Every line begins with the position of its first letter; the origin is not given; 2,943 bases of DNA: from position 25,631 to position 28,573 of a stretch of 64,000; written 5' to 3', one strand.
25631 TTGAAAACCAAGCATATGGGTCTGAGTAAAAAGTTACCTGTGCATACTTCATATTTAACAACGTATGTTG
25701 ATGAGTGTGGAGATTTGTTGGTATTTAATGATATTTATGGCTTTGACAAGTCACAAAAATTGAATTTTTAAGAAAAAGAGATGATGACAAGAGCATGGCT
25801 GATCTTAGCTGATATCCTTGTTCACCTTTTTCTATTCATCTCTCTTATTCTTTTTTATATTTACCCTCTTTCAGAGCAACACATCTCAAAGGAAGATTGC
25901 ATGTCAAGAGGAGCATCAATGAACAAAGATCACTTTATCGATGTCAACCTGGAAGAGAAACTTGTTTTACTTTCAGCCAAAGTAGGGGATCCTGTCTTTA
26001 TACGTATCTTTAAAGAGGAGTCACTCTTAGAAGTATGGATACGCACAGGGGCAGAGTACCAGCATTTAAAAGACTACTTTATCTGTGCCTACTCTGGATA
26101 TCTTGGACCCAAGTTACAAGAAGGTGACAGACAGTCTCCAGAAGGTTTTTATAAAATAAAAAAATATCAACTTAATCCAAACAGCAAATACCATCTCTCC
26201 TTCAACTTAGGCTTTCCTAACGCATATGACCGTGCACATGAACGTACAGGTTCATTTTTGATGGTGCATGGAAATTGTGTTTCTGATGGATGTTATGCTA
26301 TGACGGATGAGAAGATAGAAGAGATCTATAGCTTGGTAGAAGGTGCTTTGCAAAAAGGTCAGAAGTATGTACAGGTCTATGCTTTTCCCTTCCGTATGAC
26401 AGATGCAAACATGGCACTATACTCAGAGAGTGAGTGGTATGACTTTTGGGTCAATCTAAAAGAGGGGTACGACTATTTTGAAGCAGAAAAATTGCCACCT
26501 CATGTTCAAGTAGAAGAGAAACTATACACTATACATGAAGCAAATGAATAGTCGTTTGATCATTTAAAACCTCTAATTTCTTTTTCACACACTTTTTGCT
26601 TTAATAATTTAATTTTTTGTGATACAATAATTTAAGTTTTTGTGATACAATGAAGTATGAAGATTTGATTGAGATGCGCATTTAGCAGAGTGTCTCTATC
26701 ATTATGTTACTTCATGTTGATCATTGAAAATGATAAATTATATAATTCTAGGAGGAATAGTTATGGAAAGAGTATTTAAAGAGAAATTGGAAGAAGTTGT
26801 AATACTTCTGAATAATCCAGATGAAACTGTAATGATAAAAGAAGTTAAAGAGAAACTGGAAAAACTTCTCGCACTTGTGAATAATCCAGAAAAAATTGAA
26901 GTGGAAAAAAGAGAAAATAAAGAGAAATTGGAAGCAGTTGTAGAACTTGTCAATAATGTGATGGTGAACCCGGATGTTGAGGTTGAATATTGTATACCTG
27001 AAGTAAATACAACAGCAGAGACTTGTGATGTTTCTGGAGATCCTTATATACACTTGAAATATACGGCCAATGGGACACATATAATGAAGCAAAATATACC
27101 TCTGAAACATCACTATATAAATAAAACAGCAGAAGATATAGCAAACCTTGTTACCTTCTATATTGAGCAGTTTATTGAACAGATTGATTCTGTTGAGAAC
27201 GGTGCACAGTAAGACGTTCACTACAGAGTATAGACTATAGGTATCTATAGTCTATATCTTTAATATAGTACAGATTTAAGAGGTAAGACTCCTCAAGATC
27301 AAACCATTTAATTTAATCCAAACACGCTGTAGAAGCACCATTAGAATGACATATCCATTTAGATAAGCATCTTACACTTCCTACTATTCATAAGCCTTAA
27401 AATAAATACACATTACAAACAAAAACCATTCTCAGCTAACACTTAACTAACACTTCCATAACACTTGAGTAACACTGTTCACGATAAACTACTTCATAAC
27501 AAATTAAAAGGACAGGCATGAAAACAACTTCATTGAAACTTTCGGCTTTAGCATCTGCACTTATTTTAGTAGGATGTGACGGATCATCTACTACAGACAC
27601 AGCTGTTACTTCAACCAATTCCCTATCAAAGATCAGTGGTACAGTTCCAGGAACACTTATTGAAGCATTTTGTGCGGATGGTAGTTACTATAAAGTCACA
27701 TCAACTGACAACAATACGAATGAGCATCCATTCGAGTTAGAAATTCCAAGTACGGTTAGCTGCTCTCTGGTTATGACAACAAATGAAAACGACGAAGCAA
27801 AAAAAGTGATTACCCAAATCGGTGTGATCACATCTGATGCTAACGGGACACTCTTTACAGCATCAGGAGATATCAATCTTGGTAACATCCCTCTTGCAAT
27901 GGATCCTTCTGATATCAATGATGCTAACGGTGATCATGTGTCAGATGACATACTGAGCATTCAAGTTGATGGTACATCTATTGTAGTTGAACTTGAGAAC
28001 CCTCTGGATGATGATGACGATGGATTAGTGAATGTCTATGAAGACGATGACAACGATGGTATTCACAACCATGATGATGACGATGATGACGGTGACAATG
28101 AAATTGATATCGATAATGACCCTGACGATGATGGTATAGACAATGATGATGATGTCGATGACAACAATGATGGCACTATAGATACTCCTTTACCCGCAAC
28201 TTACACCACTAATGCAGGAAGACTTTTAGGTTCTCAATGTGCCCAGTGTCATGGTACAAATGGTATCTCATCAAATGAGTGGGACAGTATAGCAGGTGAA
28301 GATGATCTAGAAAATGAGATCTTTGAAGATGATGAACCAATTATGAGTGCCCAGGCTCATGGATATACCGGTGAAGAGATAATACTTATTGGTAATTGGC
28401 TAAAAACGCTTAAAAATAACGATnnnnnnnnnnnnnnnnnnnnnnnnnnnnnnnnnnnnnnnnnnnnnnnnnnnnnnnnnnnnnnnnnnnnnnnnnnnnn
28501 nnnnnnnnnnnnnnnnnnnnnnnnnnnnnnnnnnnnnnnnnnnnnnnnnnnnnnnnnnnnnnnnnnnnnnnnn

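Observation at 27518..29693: Flavocytochrome c sulfide dehydrogenase with a lipid-anchored, Ca-repeat-tethered cytochrome subunit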

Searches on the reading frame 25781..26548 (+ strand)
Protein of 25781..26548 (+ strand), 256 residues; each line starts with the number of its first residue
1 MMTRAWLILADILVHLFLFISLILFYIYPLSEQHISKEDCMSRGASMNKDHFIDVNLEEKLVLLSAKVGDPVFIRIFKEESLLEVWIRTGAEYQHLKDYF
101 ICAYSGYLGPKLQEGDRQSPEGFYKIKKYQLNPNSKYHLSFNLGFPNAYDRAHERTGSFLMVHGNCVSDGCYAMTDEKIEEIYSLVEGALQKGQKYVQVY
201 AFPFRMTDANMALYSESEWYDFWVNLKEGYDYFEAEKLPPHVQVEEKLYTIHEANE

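Call 20: search_protein_families(library=pfam, proteins=[window:25781-26548:+], max_evalue=0.001)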
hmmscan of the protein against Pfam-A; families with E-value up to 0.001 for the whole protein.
window:25781-26548:+ (256 aa): 1 family
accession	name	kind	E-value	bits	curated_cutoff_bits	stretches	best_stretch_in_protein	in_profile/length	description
PF03734.19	YkuD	-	9.2e-08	33.2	23.4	1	88-187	29-139/146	L,D-transpeptidase catalytic domain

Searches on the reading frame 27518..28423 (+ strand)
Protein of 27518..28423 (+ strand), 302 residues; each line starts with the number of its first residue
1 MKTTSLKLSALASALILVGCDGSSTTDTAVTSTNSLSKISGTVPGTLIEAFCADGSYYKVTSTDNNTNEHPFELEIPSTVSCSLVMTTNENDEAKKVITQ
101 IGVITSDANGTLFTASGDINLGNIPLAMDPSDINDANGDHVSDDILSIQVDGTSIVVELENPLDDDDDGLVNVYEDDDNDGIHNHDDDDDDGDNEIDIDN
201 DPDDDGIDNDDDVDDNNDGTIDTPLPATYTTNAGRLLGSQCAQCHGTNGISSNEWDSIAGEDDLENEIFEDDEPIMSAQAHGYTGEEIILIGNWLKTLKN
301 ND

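Call 3: search_protein_families(library=pfam, proteins=[window:27518-28423:+], max_evalue=1)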
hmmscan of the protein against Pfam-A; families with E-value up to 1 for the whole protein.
window:27518-28423:+ (302 aa): 1 family
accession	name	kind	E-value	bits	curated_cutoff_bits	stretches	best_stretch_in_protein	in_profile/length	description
PF13442.11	Cytochrome_CBB3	-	0.05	14.4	27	1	235-288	8-61/68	Cytochrome C oxidase, cbb3-type, subunit III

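Call 4: search_protein_families(library=ncbifam, proteins=[window:27518-28423:+], max_evalue=1)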
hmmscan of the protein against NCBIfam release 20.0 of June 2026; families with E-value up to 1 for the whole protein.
window:27518-28423:+ (302 aa): 3 families
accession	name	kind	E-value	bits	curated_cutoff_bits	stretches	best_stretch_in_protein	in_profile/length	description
NF045774.1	cytochro_C551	exception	0.0013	18.7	118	1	223-297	32-108/110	cytochrome c551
TIGR03806.1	chp_HNE_0200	subfamily_domain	0.0027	16.9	313.3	1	226-254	206-234/314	SO2930 family diheme c-type cytochrome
NF045773.1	cytochro_C550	exception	0.13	12.2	125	1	206-248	27-67/118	cytochrome c550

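Call 7: find_homologous_proteins(query=window:27518-28423:+, max_evalue=0.001)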
Query window:27518-28423:+ (302 aa): 568 proteins with E <= 0.001 among 3446 candidates; the best 120 are listed.
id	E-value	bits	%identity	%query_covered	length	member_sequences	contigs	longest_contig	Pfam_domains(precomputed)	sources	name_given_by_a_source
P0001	7.2e-190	648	100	100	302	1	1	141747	-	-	-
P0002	1.0e-174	599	93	100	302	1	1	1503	-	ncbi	-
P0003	2.1e-174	597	91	100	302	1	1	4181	-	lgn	-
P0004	4.5e-174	596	92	100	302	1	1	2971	-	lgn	-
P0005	9.6e-174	595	93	100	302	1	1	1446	-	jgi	-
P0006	1.3e-173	595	91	100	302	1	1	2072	-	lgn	-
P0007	1.4e-173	595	91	100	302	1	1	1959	-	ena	-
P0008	2.0e-173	594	91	100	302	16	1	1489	-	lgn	-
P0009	6.3e-173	593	90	100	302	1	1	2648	-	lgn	-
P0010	3.3e-172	590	91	100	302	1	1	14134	-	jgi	jgi:hypothetical protein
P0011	1.6e-170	585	90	100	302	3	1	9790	-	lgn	-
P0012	2.7e-169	581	90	100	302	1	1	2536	-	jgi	jgi:hypothetical protein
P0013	1.2e-167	575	88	100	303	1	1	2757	-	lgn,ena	-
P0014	4.6e-167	573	89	100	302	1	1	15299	-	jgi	jgi:hypothetical protein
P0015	1.3e-165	569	88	100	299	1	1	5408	-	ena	-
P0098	1.1e-114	401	64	100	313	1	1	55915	-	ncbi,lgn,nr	ncbi:MAG: hypothetical protein PHU40_10900 [Sulfurimonas sp.]|nr:hypothetical protein [Sulfurimonas 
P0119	1.7e-77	279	48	88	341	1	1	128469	-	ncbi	-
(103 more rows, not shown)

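Call 15: find_encoding_contigs(protein=P0119, flank=5000, max_places=2)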
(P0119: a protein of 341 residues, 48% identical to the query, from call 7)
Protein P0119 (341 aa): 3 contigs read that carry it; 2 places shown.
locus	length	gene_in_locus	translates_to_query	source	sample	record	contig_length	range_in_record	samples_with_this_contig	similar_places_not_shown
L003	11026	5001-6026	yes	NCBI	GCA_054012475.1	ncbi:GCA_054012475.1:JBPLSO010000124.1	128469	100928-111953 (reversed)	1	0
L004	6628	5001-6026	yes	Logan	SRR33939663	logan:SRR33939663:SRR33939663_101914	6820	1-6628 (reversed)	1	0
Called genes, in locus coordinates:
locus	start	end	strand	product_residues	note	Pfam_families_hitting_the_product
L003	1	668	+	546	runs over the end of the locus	PF00890:FAD_binding_2 (faint), PF01266:DAO (faint), PF00732:GMC_oxred_N, PF05199:GMC_oxred_C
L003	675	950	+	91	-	PF04456:DUF503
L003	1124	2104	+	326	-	-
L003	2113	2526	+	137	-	-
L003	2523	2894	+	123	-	PF00072:Response_reg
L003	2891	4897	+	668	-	PF00512:HisKA, PF02518:HATPase_c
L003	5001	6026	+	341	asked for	-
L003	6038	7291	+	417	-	PF00070:Pyr_redox (faint), PF01266:DAO (faint), PF07992:Pyr_redox_2, PF13454:NAD_binding_9 (faint), PF21706:FCSD_central, PF09242:FCSD-flav_bind (faint)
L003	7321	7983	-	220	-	PF00072:Response_reg, PF00486:Trans_reg_C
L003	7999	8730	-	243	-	-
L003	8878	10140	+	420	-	PF00939:Na_sulph_symp, PF02040:ArsB, PF03600:CitMHS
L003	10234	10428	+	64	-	-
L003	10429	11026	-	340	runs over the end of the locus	PF13406:SLT_2, PF01464:SLT (faint)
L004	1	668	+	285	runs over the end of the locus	?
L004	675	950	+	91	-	PF04456:DUF503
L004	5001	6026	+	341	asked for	-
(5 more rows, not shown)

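Call 16: find_encoding_contigs(protein=P0098, flank=5000, max_places=2)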
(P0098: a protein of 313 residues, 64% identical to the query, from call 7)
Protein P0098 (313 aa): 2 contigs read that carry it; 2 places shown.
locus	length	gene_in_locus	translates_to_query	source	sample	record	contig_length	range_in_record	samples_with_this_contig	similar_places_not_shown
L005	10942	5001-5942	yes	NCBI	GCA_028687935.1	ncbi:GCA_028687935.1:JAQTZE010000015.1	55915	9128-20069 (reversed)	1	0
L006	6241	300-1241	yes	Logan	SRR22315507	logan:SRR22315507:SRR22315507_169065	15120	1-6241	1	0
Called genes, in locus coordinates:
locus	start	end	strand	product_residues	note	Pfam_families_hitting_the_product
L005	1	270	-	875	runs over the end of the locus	PF00133:tRNA-synt_1, PF01406:tRNA-synt_1e (faint), PF09334:tRNA-synt_1g, PF13603:tRNA-synt_1_2 (weak), PF09334:tRNA-synt_1g, PF08264:Anticodon_1, PF10458:Val_tRNA-synt_C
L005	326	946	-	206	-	-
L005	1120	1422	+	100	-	-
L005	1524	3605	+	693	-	PF00580:UvrD-helicase, PF13245:AAA_19, PF13361:UvrD_C, PF13538:UvrD_C_2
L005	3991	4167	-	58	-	-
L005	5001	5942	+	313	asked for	-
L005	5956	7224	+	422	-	PF00070:Pyr_redox (faint), PF07992:Pyr_redox_2, PF13450:NAD_binding_8 (faint), PF21706:FCSD_central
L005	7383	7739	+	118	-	PF28289:BV97_02767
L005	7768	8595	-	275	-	PF14358:DUF4405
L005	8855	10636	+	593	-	PF00072:Response_reg, PF00989:PAS (weak), PF08448:PAS_4 (weak), PF13426:PAS_9, PF08447:PAS_3 (weak), PF13426:PAS_9, PF13487:HD_5, PF01966:HD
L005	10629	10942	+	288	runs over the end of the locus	PF12974:Phosphonate-bd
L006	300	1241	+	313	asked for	-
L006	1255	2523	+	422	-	PF00070:Pyr_redox (faint), PF07992:Pyr_redox_2, PF13450:NAD_binding_8 (faint), PF21706:FCSD_central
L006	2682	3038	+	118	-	PF28289:BV97_02767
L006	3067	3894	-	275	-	PF14358:DUF4405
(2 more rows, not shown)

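Call 23: predict_structure(alignment_id=A2)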
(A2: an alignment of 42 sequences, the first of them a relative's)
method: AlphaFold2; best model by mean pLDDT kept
length: 302 residues; sequences in the alignment: 42
mean_pLDDT: 63.1   pTM: 0.50
mean pLDDT of the five models: 63.1, 60.1, 59.1, 53.8, 48.3
residues with pLDDT >= 90: 39; 70-90: 95; 50-70: 50; < 50: 118
segments of 3 or more residues with pLDDT < 50: 1-33, 188-260, 272-276, 298-302
pLDDT, mean of each block of 10 residues (from residue 1): 35 34 33 73 90 80 91 91 88 85 86 90 91 81 87 77 70 67 50 42 48 41 34 32 31 40 61 51 64 57 36
secondary structure, 60 per line:
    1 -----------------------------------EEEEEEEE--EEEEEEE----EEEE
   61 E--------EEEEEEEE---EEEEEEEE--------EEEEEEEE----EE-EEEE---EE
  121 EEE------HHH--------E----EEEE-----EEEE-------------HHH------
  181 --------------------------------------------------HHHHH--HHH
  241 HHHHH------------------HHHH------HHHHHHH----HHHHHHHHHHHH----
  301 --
elements in order: E36-43 E46-52 E57-61 E70-77 E81-88 E97-104 E112-115 E119-123 E146-149 E155-158 H231-235 H238-245 H264-267 H274-280 H285-296

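Call 27: fold_search(model_id=the predicted structure, library=pdb)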
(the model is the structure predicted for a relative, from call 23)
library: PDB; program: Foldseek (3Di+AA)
matches with E <= 10: 671; with E <= 0.001: 0
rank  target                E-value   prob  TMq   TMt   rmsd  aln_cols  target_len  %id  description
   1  8jkv_A                8.2e-03  0.95  0.19  0.11   8.3       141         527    6  membrane proteins (released 2024-05-22)
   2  8jl4_A                1.5e-02  0.89  0.19  0.12   8.8       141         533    8  membrane proteins (released 2024-05-22)
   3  8vlu_B                2.0e-02  0.92  0.20  0.12   7.5       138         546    4  Cryo-EM structure of human HGSNAT bound with CoA (released 2024-06-26)
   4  8vkj_B                2.9e-02  0.90  0.18  0.11   6.4       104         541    5  Cryo-EM structure of human HGSNAT bound with Acetyl-CoA (released 2024-06-26)
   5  8vly_B                3.3e-02  0.54  0.15  0.10   7.3       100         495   10  Cryo-EM structure of human HGSNAT in transition state (released 2024-06-26)
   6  8vli_B                3.7e-02  0.96  0.19  0.11   5.6       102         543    8  Cryo-EM structure of human HGSNAT bound with CoA and product analog (released 2024-06-26)
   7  8x8k_C                3.9e-02  0.60  0.15  0.37   7.1       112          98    9  Crystal structure of STBD1 CBM20 domain in complex with maltotetraose (released 2024-09-18)
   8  1cqy                  5.7e-02  0.57  0.18  0.41   6.2       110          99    6  STARCH BINDING DOMAIN OF BACILLUS CEREUS BETA-AMYLASE (released 1999-08-20)
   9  2z0b_A                5.7e-02  0.57  0.18  0.37   6.4       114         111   11  Crystal structure of CBM20 domain of human putative glycerophosphodiester phosphodiesterase 5 (KIAA1434) (released 2008-05-06)
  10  1b90                  6.0e-02  0.69  0.19  0.12   5.7       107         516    7  BACILLUS CEREUS BETA-AMYLASE APO FORM (released 1999-03-15)
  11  2zyh_A                6.0e-02  0.60  0.18  0.13   5.0       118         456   11  mutant A. Fulgidus lipase S136A complexed with fatty acid fragment (released 2009-06-16)
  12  8vli_A                6.4e-02  0.75  0.15  0.09   6.3        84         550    6  Cryo-EM structure of human HGSNAT bound with CoA and product analog (released 2024-06-26)
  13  2vn4_A                6.4e-02  0.66  0.18  0.10   5.9       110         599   10  Glycoside Hydrolase Family 15 Glucoamylase from Hypocrea jecorina (released 2008-05-20)
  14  1vep_A                6.8e-02  0.25  0.14  0.09  10.0       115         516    8  Crystal Structure Analysis of Triple (T47M/Y164E/T328N)/maltose of Bacillus cereus Beta-Amylase at pH 6.5 (released 2005-05-24)
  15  8x8k_A                7.2e-02  0.57  0.17  0.43   6.3       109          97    9  Crystal structure of STBD1 CBM20 domain in complex with maltotetraose (released 2024-09-18)
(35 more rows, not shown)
